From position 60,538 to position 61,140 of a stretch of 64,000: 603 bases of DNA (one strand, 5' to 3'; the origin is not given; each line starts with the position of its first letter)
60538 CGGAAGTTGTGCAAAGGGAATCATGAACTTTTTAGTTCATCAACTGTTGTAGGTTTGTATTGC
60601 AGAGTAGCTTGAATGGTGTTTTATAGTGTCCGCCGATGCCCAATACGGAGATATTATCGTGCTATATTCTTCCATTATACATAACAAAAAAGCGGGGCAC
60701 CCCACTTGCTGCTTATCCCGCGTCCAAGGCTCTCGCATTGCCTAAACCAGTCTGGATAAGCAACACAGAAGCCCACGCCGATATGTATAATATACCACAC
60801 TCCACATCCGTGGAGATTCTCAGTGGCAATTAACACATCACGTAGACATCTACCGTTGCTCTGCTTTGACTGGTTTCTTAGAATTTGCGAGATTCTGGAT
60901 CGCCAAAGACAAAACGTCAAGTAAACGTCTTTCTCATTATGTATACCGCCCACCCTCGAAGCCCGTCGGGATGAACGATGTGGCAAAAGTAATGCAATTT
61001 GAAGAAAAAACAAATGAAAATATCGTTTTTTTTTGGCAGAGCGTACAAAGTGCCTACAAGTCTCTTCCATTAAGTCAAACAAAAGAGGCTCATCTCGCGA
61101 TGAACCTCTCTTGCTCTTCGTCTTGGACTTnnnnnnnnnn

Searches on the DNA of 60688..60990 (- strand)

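Call 51: search_dna_similar(query=window:60688-60990:-, collection=phages, mode=distant, max_rows=15)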
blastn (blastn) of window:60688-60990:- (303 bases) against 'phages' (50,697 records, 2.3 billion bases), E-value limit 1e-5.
No match.

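Call 52: search_dna_similar(query=window:60688-60990:-, collection=plasmids, mode=distant, max_rows=15)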
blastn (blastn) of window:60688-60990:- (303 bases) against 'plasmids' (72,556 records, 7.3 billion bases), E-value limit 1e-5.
Records with a match: 2; places in all: 2; records where one place covers at least 80% of the query: 0.
Best place of each record, by identity: 60-80% 2.
By first word of the organism name: Phocaeicola 2.
By predicted mobility (MOB-suite, as given by PLSDB): non-mobilizable 2.
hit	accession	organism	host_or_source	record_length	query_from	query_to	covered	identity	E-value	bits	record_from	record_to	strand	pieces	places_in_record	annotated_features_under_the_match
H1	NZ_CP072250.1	Phocaeicola dorei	Homo sapiens,cultured bacterial ...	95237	57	264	69%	70.2%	2e-9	70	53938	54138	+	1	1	none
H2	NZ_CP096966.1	Phocaeicola vulgatus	whole organism,human feces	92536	57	264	69%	70.2%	2e-9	70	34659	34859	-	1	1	none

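Call 53: get_annotated_region(hit=H1, flank=4000)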
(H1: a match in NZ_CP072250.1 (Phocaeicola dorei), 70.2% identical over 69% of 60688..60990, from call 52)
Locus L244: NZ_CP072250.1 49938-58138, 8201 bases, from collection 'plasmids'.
description: Phocaeicola dorei strain CL06T03C03 plasmid pBdorCL06T03-4, complete sequence
organism: Phocaeicola dorei (NCBI taxid 357276)
taxonomy: Bacteria; Bacteroidota; Bacteroidia; Bacteroidales; Bacteroidaceae; Phocaeicola; Phocaeicola dorei
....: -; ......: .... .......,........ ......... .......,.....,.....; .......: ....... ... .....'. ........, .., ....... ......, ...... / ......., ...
typing (MOB-suite, as given by PLSDB): non-mobilizable
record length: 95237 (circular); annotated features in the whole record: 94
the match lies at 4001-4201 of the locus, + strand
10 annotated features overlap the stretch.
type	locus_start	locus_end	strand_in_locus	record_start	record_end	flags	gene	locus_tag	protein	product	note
CDS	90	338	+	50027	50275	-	-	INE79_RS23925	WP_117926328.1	NVEALA domain-containing protein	-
CDS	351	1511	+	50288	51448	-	-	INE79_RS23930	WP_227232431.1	6-bladed beta-propeller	-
CDS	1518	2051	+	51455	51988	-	-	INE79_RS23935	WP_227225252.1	hypothetical protein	-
CDS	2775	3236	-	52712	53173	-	-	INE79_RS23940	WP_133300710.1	hypothetical protein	-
CDS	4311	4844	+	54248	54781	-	-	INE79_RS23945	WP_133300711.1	hypothetical protein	-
CDS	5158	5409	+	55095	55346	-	-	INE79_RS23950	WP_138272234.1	hypothetical protein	-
CDS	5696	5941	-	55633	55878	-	-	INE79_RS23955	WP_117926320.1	hypothetical protein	-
CDS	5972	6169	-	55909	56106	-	-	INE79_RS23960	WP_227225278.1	hypothetical protein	-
CDS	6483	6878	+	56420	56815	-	-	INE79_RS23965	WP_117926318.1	single-stranded DNA-binding protein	-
CDS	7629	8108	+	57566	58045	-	-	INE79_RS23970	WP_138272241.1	LPD28 domain-containing protein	-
